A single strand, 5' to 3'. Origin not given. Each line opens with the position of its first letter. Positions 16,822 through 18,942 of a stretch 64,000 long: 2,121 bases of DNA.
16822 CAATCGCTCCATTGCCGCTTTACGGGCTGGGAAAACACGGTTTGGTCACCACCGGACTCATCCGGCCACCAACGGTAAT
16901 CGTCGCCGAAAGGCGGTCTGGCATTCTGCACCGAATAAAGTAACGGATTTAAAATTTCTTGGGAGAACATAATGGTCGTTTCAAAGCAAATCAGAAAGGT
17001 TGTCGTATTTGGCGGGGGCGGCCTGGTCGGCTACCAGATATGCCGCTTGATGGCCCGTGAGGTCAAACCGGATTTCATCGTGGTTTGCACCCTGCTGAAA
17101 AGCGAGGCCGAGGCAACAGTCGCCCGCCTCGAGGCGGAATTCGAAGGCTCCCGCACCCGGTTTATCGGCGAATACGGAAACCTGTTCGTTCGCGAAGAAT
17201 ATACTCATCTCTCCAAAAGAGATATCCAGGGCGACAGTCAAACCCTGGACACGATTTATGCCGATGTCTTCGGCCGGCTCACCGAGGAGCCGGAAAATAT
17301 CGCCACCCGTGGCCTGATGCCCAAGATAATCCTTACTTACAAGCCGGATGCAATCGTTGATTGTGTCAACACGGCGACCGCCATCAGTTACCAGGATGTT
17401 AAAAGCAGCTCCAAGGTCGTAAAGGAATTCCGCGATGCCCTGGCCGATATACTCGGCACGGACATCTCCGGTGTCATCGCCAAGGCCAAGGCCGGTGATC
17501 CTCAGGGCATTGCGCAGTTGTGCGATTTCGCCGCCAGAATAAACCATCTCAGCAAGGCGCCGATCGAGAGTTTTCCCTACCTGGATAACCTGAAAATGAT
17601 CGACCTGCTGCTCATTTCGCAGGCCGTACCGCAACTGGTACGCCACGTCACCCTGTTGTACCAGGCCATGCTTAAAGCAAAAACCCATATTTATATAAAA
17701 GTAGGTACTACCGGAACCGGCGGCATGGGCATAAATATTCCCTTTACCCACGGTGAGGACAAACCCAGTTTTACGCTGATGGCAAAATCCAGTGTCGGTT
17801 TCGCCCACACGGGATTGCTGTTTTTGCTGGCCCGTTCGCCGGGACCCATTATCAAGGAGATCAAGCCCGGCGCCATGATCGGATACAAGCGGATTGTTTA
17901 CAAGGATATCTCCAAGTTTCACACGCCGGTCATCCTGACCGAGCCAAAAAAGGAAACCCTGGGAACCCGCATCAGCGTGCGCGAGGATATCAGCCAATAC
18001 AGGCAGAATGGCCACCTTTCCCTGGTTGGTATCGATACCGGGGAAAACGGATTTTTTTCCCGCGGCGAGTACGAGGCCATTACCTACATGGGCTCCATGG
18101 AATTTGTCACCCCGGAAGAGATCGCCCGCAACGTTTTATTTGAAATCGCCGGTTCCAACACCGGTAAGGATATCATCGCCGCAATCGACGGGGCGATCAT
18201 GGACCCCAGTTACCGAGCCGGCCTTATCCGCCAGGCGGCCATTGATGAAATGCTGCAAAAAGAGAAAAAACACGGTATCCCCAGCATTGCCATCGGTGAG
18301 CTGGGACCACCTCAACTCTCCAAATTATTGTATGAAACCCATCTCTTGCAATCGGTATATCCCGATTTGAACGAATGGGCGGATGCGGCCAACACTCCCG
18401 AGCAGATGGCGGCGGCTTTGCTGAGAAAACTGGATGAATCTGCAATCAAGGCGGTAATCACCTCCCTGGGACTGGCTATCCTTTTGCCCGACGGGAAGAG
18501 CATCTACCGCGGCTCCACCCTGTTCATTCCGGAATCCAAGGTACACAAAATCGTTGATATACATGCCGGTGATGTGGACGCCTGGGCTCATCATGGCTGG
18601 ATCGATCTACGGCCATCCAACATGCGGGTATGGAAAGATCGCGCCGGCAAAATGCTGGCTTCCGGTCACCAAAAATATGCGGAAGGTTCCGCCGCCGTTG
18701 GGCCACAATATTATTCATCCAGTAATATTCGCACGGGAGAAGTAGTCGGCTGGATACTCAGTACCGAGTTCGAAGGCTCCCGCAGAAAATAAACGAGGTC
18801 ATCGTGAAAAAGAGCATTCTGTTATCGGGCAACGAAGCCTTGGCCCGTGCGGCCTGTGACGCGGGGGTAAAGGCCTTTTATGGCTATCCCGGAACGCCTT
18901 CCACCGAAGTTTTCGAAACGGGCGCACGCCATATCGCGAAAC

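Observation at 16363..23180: Lower-GC islet: rubredoxin plus a four-gene operon for an archaeal-style 2-oxoacid -> acyl-CoA -> ATP module led by an unrecognised enzyme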

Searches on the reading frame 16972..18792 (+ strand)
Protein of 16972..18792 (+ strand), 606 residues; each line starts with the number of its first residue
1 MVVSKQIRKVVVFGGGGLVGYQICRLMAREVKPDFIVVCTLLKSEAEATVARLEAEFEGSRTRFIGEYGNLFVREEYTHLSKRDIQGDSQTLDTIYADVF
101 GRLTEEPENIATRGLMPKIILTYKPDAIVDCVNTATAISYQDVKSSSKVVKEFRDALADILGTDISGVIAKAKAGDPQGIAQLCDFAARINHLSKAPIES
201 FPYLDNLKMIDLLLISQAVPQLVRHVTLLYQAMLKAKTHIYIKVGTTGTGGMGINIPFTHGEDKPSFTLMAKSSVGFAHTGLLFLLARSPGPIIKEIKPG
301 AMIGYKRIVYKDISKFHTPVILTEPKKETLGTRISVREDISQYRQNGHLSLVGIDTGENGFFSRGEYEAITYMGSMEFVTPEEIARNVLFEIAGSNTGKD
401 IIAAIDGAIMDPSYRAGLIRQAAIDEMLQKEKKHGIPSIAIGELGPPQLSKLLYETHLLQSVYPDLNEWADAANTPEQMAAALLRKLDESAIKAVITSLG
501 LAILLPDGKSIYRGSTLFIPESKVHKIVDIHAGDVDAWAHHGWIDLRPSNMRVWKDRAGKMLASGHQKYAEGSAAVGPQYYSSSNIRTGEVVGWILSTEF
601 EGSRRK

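Call 3: search_protein_families(library=pfam, proteins=[window:16972-18792:+], max_evalue=0.01)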
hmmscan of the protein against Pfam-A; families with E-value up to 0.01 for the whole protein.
window:16972-18792:+ (606 aa): 0 families

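Call 4: search_protein_families(library=ncbifam, proteins=[window:16972-18792:+], max_evalue=0.01)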
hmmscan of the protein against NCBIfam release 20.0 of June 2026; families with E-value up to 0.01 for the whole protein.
window:16972-18792:+ (606 aa): 0 families

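Call 5: find_homologous_proteins(query=window:16972-18792:+)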
Query window:16972-18792:+ (606 aa): 6109 proteins with E <= 0.001 among 8000 candidates; the best 120 are listed.
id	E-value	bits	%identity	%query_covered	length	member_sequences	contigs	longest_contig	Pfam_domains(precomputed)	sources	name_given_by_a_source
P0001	0.0e+0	1359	100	100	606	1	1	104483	PF27054.1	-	-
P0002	0.0e+0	1118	82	100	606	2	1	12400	PF27054.1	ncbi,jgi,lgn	-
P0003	0.0e+0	1106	81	100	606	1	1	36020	PF27054.1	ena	-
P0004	0.0e+0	1072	78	100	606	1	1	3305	PF27054.1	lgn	-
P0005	1.5e-292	990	72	100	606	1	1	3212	PF27054.1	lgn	-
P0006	4.3e-289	978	70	100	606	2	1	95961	PF27054.1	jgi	jgi:hypothetical protein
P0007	4.0e-288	975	71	100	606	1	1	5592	PF27054.1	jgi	jgi:hypothetical protein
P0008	1.3e-287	973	71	100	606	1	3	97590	PF27054.1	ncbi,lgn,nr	ncbi:MAG: hypothetical protein D8M58_20415 [Calditrichaeota bacterium]|nr:MAG: hypothetical protein 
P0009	9.6e-286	967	71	100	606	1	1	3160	PF27054.1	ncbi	-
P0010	1.1e-280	951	69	100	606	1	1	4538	PF27054.1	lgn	-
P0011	2.6e-276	936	67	100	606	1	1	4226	PF27054.1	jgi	jgi:hypothetical protein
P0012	6.9e-271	918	66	100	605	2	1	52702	PF27054.1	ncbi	-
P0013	3.6e-230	784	60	100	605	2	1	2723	PF27054.1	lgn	-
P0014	2.7e-228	778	59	100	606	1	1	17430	PF27054.1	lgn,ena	-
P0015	1.6e-225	769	57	100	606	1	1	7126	PF27054.1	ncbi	-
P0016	3.7e-221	754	57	100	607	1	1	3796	PF27054.1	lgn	-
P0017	2.4e-220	751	57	100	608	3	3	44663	PF27054.1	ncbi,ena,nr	ncbi:MAG: hypothetical protein HN353_02040 [Bdellovibrionales bacterium]|nr:hypothetical protein [Bd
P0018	1.7e-219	749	56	100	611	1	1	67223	PF27054.1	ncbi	-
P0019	8.0e-214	730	56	100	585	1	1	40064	PF27054.1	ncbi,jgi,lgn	-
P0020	1.0e-211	723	54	100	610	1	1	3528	PF27054.1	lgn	-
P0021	1.1e-200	687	53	99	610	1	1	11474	PF27054.1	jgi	jgi:hypothetical protein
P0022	1.5e-200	686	76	66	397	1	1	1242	PF27054.1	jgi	-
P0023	1.2e-199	683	54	99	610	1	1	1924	PF27054.1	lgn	-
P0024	2.7e-199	682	55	100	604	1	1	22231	PF27054.1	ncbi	-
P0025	3.2e-198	678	52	100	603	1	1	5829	PF27054.1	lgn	-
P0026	4.8e-197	674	52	99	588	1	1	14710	PF27054.1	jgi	jgi:hypothetical protein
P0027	9.9e-195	667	52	99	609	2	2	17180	PF27054.1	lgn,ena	-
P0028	6.7e-194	664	52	100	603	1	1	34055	PF27054.1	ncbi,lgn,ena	-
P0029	1.6e-186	640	52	100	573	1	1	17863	PF27054.1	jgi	jgi:hypothetical protein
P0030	1.2e-185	637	52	94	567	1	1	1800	PF27054.1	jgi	jgi:hypothetical protein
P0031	1.2e-181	624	51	99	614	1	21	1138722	PF27054.1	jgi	jgi:hypothetical protein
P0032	1.7e-177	610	49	98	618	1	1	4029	PF27054.1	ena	-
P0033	1.2e-168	581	47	97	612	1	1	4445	PF27054.1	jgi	jgi:hypothetical protein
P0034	5.2e-166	572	46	97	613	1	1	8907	PF27054.1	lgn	-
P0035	1.7e-165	570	46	97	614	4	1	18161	PF27054.1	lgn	-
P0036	3.7e-163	563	45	100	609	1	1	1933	PF27054.1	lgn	-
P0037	3.8e-163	563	46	97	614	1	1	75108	PF27054.1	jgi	jgi:hypothetical protein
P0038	2.0e-162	560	45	97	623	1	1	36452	PF27054.1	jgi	jgi:hypothetical protein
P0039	7.6e-161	555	47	98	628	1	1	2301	PF27054.1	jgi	jgi:hypothetical protein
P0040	2.9e-160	553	46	98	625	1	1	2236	PF27054.1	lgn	-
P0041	3.3e-158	546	45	99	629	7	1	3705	PF27054.1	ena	-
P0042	1.4e-157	544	45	99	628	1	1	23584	PF27054.1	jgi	jgi:hypothetical protein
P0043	4.5e-157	543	45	97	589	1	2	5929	PF27054.1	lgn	-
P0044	3.6e-156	540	47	97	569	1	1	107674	PF27054.1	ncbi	ncbi:MAG: hypothetical protein ACUVWA_12180 [Candidatus Oleimicrobiaceae bacterium]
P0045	1.7e-155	537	48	98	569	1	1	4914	PF27054.1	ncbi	-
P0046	1.7e-155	537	47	97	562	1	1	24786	PF27054.1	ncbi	ncbi:MAG: hypothetical protein ACUVTG_01010 [Candidatus Oleimicrobiaceae bacterium]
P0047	5.3e-155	536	44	99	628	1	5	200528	PF27054.1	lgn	-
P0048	5.5e-155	536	43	99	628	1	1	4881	PF27054.1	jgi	-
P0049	7.3e-155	535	46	95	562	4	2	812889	PF27054.1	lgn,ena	-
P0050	1.0e-154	535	44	99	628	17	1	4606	PF27054.1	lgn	-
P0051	1.1e-154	535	44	97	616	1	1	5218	PF27054.1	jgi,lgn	-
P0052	1.8e-154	534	47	97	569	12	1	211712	PF27054.1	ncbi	-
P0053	3.6e-154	533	46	98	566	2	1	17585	PF27054.1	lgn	-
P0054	3.8e-154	533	44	99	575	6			PF27054.1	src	-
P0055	5.7e-154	532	44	99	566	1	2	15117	PF27054.1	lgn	-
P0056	1.1e-153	531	44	99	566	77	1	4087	PF27054.1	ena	-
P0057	1.2e-153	531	45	97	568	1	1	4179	PF27054.1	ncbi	-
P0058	1.8e-153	531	45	97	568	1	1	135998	PF27054.1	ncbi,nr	ncbi:MAG: hypothetical protein M9941_07620 [Anaerolineae bacterium]|nr:hypothetical protein [Anaerol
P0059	2.3e-153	530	45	97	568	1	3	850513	PF27054.1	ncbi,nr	ncbi:MAG: hypothetical protein M9928_01990 [Anaerolineae bacterium]|nr:hypothetical protein [Anaerol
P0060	3.3e-153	530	44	97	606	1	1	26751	PF27054.1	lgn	-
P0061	4.5e-153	529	45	97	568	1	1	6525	PF27054.1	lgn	-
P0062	4.8e-153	529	44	97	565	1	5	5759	PF27054.1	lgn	-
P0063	5.5e-153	529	44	99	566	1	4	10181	PF27054.1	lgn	-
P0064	5.6e-153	529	43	98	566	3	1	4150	PF27054.1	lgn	-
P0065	5.7e-153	529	44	99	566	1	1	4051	PF27054.1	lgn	-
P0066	7.6e-153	529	44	99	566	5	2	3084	PF27054.1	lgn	-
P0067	1.1e-152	528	61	66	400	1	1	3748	PF27054.1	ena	-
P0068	1.3e-152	528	45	98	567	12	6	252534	PF27054.1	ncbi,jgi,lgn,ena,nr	ncbi:hypothetical protein DRP98_00275 [candidate division KSB1 bacterium]|nr:MAG: hypothetical prote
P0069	1.6e-152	528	45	97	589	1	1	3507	PF27054.1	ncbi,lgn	ncbi:MAG: hypothetical protein AB1817_12120 [Chloroflexota bacterium]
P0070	2.1e-152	527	43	97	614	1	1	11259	PF27054.1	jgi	jgi:hypothetical protein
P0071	2.3e-152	527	44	98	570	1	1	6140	PF27054.1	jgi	-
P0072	2.7e-152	527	43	99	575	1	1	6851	PF27054.1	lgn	-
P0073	3.0e-152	527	45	99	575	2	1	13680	PF27054.1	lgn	-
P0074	3.2e-152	526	44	99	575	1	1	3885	PF27054.1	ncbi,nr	ncbi:MAG TPA: hypothetical protein VNO70_22275 [Blastocatellia bacterium]|nr:hypothetical protein [B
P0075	3.8e-152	526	43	99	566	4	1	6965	PF27054.1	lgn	-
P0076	3.8e-152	526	44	97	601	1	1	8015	PF27054.1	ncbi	-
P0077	3.9e-152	526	44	99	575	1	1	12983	PF27054.1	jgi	jgi:hypothetical protein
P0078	4.3e-152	526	44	99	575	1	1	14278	PF27054.1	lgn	-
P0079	4.3e-152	526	44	99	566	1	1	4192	PF27054.1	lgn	-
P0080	5.9e-152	526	43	99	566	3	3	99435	PF27054.1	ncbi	-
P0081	6.2e-152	526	44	99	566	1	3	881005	PF27054.1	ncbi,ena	-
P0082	8.4e-152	525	44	97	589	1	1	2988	PF27054.1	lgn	-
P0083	8.6e-152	525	44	99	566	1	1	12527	PF27054.1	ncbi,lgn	-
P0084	9.4e-152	525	44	99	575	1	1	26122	PF27054.1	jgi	jgi:hypothetical protein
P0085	1.0e-151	525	44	99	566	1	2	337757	PF27054.1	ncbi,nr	ncbi:MAG: hypothetical protein R3E31_25475 [Chloroflexota bacterium]|nr:hypothetical protein [Ardent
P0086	1.5e-151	524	44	97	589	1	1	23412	PF27054.1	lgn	-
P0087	2.0e-151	524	44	99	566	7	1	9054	PF27054.1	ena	-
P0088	2.2e-151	524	44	99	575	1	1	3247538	PF27054.1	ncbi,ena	-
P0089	2.2e-151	524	44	99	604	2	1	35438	PF27054.1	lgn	-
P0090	2.4e-151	524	43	97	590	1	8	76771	PF27054.1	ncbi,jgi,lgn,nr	ncbi:MAG: hypothetical protein FJ009_00710 [Chloroflexi bacterium]|nr:hypothetical protein [Chlorofl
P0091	2.7e-151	523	44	99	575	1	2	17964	PF27054.1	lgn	-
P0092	2.7e-151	523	45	99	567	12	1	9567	PF27054.1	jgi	jgi:NAD(P)-dependent dehydrogenase (short-subunit alcohol dehydrogenase family)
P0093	3.1e-151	523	45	99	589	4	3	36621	PF27054.1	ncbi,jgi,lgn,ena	-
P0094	3.2e-151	523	44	99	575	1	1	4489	PF27054.1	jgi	jgi:NAD(P)-dependent dehydrogenase (short-subunit alcohol dehydrogenase family)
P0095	3.3e-151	523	44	98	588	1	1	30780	PF27054.1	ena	-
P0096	3.5e-151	523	43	99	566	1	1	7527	PF27054.1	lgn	-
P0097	3.6e-151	523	43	97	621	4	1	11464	PF27054.1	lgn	-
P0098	3.9e-151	523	44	99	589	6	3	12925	PF27054.1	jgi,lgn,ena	-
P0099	4.6e-151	523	45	99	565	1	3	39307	PF27054.1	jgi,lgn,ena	-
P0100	5.2e-151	522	44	98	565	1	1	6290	PF27054.1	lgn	-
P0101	5.7e-151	522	44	99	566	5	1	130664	PF27054.1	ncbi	-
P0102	6.1e-151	522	44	99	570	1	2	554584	PF27054.1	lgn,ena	-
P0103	6.3e-151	522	45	99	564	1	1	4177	PF27054.1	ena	-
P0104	7.0e-151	522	44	99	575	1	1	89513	PF27054.1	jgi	jgi:hypothetical protein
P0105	7.1e-151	522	43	99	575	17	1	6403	PF27054.1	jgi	jgi:hypothetical protein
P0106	9.7e-151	522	44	99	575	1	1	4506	PF27054.1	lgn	-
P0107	1.1e-150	521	43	99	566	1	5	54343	PF27054.1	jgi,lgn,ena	jgi:hypothetical protein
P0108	1.1e-150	521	44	97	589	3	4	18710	PF27054.1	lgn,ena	-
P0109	1.1e-150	521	44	99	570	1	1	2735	PF27054.1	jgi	jgi:hypothetical protein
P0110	1.1e-150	521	44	99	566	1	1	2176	PF27054.1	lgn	-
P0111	1.7e-150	521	44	99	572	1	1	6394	PF27054.1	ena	-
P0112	1.8e-150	521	43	99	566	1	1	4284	PF27054.1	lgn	-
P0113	2.3e-150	520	43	99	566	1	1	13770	PF27054.1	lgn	-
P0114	2.6e-150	520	45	98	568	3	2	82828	PF27054.1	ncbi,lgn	-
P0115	2.6e-150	520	43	99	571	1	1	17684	PF27054.1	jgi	jgi:hypothetical protein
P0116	2.7e-150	520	43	99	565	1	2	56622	PF27054.1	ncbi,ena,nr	ncbi:MAG: hypothetical protein H6656_14100 [Ardenticatenaceae bacterium]|nr:hypothetical protein [Ar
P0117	2.7e-150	520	44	99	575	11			PF27054.1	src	-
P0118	2.8e-150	520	44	99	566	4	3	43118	PF27054.1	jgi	jgi:hypothetical protein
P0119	2.8e-150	520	43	99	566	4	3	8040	PF27054.1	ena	-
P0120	3.1e-150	520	44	98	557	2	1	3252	PF27054.1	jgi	jgi:hypothetical protein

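Call 6: search_solved_structures(query=window:16972-18792:+, max_evalue=1)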
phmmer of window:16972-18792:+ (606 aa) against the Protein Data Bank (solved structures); distinct sequences matched with E-value up to 1: 0.

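Call 7: find_encoding_contigs(protein=P0001, flank=10000, max_places=3)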
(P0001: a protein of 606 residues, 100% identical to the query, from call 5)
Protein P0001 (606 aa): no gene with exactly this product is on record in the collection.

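Call 8: find_encoding_contigs(protein=P0008, flank=10000, max_places=3)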
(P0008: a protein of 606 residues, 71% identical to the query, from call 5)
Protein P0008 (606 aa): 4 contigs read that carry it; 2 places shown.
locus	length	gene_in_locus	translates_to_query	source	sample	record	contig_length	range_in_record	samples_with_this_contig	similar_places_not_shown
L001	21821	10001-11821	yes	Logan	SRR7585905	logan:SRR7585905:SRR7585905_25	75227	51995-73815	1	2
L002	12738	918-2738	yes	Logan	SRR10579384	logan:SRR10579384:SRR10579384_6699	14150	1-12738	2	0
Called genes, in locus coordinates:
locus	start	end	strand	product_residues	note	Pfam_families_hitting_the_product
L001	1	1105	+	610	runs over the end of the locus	-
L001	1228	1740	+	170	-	PF18935:DUF5683 (weak)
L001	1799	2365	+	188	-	-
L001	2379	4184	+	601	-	PF01321:Creatinase_N, PF16189:Creatinase_N_2, PF00557:Peptidase_M24, PF16188:Peptidase_M24_C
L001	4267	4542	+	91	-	-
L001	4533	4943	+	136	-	PF01850:PIN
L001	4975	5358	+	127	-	PF11141:DUF2914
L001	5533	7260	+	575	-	PF00890:FAD_binding_2 (weak), PF01266:DAO, PF12831:FAD_oxidored (faint), PF16901:DAO_C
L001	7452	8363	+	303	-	-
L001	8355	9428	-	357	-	PF00376:MerR, PF12728:HTH_17 (weak), PF13411:MerR_1, PF01555:N6_N4_Mtase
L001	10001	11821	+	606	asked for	PF27054:Beta_methylindole_red_C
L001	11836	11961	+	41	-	-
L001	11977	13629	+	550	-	PF01855:POR_N, PF02775:TPP_enzyme_C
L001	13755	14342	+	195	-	PF01558:POR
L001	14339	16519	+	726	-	PF13549:ATP-grasp_5, PF13380:CoA_binding_2 (weak), PF13607:Succ_CoA_lig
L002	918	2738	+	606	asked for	PF27054:Beta_methylindole_red_C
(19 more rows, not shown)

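Call 11: find_encoding_contigs(protein=P0059, flank=8000, max_places=2)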
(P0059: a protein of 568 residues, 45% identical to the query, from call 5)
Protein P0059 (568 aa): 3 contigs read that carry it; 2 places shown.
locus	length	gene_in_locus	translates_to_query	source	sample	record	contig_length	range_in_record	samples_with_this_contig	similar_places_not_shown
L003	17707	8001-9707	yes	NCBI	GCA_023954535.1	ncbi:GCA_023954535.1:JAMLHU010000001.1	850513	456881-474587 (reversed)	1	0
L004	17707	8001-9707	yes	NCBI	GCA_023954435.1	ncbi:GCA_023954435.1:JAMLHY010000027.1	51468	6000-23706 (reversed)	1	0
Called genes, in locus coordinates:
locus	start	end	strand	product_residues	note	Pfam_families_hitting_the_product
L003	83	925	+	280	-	PF00800:PDT, PF01842:ACT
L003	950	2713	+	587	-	PF01368:DHH, PF02272:DHHA1, PF17768:RecJ_OB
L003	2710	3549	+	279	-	PF01936:NYN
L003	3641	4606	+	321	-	PF00106:adh_short (weak), PF01073:3Beta_HSD, PF01370:Epimerase, PF02719:Polysacc_synt_2, PF04321:RmlD_sub_bind, PF07993:NAD_binding_4, PF16363:GDP_Man_Dehyd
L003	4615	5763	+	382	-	PF01612:DNA_pol_A_exo1, PF00570:HRDC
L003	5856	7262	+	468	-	PF00753:Lactamase_B (weak), PF12706:Lactamase_B_2, PF16661:Lactamase_B_6, PF10996:Beta-Casp, PF07521:RMMBL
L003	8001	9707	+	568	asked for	PF27054:Beta_methylindole_red_C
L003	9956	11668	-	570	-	-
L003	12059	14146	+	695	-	PF00270:DEAD (faint), PF04851:ResIII, PF17757:UvrB_inter, PF27431:UvrB_3rd, PF00271:Helicase_C, PF12344:UvrB, PF02151:UVR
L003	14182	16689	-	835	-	PF12911:OppC_N (weak), PF00528:BPD_transp_1, PF04389:Peptidase_M28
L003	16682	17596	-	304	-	PF00528:BPD_transp_1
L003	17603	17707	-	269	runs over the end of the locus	-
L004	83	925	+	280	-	PF00800:PDT, PF01842:ACT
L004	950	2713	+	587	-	PF01368:DHH, PF02272:DHHA1, PF17768:RecJ_OB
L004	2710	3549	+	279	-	PF01936:NYN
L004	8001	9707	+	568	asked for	PF27054:Beta_methylindole_red_C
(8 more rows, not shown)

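Call 12: find_encoding_contigs(protein=P0088, flank=8000, max_places=2)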
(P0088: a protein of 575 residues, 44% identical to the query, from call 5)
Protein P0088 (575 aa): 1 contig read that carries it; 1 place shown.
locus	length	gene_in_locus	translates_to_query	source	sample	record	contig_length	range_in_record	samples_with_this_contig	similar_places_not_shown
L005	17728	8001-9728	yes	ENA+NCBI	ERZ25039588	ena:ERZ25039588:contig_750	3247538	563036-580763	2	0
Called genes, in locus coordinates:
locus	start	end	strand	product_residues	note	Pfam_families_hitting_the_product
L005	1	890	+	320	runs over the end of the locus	-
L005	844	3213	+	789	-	PF25199:nSTAND_NTPase5 (weak), PF07533:BRK (faint), PF12623:Hen1_L (faint)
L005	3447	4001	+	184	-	-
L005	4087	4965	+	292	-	PF13808:DDE_Tnp_1_assoc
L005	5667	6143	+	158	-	PF05198:IF3_N, PF00707:IF3_C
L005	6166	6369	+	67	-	PF01632:Ribosomal_L35p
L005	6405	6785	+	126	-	PF00453:Ribosomal_L20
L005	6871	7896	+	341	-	PF02912:Phe_tRNA-synt_N, PF01409:tRNA-synt_2d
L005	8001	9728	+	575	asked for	PF27054:Beta_methylindole_red_C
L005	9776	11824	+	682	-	PF03483:B3_4, PF03484:B5, PF17759:tRNA_synthFbeta, PF03147:FDX-ACB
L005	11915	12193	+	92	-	-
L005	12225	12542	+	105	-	PF05164:ZapA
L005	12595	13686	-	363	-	PF22660:RS_preATP-grasp-like, PF02222:ATP-grasp, PF02786:CPSase_L_D2 (weak), PF17769:PurK_C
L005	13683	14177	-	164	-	PF00731:AIRC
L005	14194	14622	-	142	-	PF07366:SnoaL, PF12680:SnoaL_2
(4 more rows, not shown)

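Call 15: search_solved_structures(query=A1, max_evalue=10, show_alignments=2)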
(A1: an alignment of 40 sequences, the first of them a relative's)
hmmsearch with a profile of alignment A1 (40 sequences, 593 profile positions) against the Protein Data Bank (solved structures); distinct sequences matched with E-value up to 10: 17.
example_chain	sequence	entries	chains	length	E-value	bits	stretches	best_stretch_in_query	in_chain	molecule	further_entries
3pvz_A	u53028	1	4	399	0.026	16.4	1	5-59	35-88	UDP-N-acetylglucosamine 4,6-dehydratase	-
6g7c_A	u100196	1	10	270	0.11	14.4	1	462-570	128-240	ImpA-related domain protein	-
6w7s_A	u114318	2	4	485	0.24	13.2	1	6-37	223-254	EryAI | KR1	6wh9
2fr0_A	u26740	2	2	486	0.24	13.2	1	6-37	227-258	Erythromycin synthase, EryAI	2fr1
4dvj_A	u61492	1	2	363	0.72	11.6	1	6-52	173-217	Putative zinc-dependent alcohol dehydrogenase protein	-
9qrg_A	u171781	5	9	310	0.75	11.6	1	4-71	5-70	Isoflavone reductase homolog A622-like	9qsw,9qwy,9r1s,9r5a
4imp_A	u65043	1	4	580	0.76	11.5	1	7-70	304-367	Polyketide synthase extender modules 3-4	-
7m7i_B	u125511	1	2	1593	0.87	11.4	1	6-37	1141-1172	EryAI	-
7m7j_B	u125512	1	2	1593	0.87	11.4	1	6-37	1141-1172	EryAI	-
8deb_A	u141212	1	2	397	0.96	11.2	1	8-52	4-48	Carboxyspermidine dehydrogenase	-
7m7f_B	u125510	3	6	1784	0.99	11.2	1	6-37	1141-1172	EryAI,6-deoxyerythronolide-B synthase EryA3, modules 5 and 6 chimera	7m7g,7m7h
8tjn_B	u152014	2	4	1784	0.99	11.2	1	6-37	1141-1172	EryAI,6-deoxyerythronolide-B synthase EryA3, modules 5 and 6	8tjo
7m7e_B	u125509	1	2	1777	1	11.1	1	6-37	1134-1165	6-deoxyerythronolide-B synthase EryA2, modules 3 and 4,EryAI,6-deoxyerythronolide-B syntha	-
2gn4_A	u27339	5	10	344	1.2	10.9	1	5-67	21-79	UDP-GlcNAc C6 dehydratase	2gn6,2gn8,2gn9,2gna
4hxy_A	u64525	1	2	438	1.7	10.4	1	6-42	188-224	Plm1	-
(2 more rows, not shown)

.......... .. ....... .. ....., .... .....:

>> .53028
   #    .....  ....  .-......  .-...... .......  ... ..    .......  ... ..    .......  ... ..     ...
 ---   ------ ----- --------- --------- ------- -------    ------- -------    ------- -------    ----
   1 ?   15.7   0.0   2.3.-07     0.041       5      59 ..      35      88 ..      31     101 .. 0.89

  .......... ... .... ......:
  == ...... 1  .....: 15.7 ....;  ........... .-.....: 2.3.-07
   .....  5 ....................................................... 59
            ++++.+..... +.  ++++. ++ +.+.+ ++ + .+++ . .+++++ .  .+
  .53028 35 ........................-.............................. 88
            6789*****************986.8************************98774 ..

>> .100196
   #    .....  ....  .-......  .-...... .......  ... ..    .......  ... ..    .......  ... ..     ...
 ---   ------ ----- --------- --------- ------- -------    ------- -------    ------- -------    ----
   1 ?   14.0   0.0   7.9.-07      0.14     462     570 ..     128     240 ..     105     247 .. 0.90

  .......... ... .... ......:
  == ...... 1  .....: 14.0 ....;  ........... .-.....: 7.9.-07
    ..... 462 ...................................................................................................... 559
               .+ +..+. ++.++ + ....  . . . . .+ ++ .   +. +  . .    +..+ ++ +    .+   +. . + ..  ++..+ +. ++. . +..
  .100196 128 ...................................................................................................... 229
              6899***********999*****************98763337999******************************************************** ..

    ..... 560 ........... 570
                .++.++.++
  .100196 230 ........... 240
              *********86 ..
